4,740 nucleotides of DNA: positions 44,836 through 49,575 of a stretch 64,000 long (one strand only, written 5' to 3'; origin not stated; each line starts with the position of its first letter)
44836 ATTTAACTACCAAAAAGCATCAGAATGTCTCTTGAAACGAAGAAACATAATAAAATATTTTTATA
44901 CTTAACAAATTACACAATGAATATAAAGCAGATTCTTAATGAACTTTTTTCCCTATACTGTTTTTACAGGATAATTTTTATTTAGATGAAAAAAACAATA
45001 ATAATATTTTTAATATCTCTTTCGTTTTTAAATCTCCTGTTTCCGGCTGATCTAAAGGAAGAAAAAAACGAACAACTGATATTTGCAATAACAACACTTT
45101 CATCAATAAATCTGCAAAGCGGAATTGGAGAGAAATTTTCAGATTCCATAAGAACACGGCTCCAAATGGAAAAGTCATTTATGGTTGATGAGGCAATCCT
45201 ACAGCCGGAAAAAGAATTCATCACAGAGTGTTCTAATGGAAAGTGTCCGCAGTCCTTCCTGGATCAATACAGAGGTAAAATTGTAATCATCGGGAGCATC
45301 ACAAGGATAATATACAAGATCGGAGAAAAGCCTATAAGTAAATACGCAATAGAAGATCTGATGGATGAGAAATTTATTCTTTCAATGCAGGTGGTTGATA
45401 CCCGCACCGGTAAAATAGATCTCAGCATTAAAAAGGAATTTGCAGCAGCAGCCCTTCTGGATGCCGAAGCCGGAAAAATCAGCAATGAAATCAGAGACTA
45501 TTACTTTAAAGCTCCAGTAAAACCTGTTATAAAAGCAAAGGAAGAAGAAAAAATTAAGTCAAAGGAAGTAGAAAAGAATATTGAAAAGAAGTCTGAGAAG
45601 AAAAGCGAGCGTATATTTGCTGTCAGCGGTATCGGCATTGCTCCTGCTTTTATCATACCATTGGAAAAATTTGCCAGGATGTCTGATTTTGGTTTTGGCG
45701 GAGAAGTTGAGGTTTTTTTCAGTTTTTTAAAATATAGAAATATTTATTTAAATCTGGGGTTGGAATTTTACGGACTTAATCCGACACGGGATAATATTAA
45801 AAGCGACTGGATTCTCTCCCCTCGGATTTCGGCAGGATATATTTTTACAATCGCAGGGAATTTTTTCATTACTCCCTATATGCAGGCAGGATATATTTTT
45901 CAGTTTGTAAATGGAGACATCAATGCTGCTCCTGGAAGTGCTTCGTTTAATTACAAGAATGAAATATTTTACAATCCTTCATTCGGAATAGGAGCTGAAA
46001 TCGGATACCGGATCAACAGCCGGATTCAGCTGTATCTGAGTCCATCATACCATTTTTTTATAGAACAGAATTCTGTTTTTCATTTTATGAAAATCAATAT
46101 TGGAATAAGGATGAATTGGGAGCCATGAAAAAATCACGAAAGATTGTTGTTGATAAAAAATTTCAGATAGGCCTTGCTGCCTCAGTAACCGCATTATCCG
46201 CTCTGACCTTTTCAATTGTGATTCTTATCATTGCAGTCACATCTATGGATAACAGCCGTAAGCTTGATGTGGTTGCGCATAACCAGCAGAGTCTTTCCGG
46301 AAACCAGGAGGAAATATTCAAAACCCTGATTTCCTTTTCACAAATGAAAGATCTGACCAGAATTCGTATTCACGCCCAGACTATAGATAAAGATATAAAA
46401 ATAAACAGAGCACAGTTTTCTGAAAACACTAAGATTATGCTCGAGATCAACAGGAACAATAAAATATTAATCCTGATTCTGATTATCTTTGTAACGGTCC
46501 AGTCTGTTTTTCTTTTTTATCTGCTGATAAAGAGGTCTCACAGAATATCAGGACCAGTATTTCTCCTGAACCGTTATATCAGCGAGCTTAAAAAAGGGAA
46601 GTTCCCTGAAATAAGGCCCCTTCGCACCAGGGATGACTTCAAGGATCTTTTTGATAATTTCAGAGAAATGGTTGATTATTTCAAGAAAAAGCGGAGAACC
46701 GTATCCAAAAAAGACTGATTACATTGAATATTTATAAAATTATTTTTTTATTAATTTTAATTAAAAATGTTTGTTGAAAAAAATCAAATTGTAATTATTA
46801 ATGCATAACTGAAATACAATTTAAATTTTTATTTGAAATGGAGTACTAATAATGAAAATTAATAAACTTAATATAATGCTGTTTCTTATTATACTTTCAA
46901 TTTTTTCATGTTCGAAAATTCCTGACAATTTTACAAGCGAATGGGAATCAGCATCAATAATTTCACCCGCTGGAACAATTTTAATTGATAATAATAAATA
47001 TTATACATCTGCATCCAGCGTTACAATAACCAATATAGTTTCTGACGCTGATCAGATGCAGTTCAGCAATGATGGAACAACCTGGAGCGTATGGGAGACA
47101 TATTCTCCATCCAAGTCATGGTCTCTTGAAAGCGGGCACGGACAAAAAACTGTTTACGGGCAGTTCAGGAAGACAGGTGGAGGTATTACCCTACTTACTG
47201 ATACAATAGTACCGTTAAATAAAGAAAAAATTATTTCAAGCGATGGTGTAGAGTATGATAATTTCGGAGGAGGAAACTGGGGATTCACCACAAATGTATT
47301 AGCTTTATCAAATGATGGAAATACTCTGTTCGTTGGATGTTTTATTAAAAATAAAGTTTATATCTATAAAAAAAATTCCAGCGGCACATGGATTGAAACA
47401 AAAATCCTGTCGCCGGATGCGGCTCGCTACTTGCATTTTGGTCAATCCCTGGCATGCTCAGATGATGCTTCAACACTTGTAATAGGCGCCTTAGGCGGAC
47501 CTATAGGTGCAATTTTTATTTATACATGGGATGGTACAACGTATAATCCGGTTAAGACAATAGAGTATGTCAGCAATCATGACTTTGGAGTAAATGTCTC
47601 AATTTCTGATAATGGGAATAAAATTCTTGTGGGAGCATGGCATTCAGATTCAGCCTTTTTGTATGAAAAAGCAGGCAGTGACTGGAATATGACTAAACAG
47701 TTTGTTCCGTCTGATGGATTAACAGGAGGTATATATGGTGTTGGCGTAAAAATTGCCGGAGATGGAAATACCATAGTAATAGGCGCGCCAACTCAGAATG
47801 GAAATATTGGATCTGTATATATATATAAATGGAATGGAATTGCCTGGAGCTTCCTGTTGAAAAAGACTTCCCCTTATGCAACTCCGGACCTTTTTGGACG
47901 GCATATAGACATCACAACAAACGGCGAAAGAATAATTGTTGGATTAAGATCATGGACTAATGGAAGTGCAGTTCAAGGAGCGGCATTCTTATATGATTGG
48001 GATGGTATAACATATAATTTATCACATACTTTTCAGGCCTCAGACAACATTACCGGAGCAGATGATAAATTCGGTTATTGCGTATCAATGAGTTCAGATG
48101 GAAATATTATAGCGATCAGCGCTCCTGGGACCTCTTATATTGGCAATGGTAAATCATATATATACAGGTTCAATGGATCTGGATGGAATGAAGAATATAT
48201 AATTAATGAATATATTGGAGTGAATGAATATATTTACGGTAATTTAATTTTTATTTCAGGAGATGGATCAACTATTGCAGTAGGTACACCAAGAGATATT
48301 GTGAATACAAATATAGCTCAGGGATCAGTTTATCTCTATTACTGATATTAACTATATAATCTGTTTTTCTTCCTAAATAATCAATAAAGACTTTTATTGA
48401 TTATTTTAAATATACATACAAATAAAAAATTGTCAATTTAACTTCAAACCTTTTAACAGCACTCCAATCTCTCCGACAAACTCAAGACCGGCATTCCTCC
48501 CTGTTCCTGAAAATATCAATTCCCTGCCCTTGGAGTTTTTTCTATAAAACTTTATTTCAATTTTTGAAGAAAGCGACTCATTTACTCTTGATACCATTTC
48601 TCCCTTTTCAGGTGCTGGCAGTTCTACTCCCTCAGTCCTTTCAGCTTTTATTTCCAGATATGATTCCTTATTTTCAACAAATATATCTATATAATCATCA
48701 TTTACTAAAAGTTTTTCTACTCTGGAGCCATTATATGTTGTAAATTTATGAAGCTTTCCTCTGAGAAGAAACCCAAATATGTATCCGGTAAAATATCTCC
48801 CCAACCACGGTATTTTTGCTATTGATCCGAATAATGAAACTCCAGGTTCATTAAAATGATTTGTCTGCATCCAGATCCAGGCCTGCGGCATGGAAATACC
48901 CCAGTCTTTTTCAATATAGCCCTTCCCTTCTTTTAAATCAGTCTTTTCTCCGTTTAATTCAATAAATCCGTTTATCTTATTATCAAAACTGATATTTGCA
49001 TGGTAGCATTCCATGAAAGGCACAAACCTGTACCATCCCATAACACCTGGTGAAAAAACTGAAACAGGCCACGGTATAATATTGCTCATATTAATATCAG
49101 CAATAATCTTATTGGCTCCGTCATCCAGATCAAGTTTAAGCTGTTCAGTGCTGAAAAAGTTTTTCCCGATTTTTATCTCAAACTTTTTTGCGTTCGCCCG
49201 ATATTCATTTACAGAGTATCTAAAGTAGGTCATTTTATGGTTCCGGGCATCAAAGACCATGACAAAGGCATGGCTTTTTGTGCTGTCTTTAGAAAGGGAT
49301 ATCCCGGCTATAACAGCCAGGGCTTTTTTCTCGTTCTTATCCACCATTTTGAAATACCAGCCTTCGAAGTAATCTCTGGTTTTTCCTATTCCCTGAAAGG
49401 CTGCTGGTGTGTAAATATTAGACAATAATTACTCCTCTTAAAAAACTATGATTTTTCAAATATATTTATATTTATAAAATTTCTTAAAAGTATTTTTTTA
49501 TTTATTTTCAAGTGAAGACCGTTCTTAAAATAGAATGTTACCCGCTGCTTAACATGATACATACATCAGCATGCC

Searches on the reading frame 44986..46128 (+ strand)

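Call 8: search_protein_families(library=pfam, proteins=[window:44986-46128:+], max_evalue=0.01)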
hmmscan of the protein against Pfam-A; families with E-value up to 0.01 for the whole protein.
window:44986-46128:+ (380 aa): 2 families
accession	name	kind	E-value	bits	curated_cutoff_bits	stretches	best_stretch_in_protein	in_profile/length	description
PF13505.12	OMP_b-brl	-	0.0007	20.2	28.7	1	233-372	42-169/175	Outer membrane protein beta-barrel domain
PF03797.25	Autotransporter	-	0.0021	18.3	26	1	277-355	118-198/255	Autotransporter beta-domain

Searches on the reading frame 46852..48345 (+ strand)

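Call 3: search_protein_families(library=pfam, proteins=[window:46852-48345:+], max_evalue=0.01)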
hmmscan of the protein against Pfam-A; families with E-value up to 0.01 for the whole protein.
window:46852-48345:+ (497 aa): 1 family
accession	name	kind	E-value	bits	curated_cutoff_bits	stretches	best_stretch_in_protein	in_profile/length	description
PF14312.12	FG-GAP_2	-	2.9e-28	98.2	23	3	278-325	1-49/49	FG-GAP repeat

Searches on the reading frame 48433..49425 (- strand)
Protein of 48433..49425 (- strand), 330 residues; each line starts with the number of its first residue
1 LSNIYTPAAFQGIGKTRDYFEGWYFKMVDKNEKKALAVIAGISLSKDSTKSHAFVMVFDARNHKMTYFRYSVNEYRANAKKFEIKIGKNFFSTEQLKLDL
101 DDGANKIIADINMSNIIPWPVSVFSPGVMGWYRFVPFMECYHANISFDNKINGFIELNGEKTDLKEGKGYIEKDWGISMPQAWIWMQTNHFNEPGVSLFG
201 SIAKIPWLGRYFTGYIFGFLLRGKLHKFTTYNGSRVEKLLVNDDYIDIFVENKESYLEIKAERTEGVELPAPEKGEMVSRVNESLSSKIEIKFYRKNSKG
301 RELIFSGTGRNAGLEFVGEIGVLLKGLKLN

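Call 3: search_protein_families(library=pfam, proteins=[window:48433-49425:-], max_evalue=0.01)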
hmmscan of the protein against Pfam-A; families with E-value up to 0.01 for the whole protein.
window:48433-49425:- (330 aa): 1 family
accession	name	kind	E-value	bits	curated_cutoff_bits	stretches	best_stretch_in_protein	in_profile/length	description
PF14249.11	Tocopherol_cycl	-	1.1e-22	81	26.6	2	128-316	145-333/335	Tocopherol cyclase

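Call 7: search_protein_families(library=ncbifam, proteins=[window:48433-49425:-], max_evalue=0.01)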
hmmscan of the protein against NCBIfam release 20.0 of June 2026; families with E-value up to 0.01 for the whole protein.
window:48433-49425:- (330 aa): 0 families
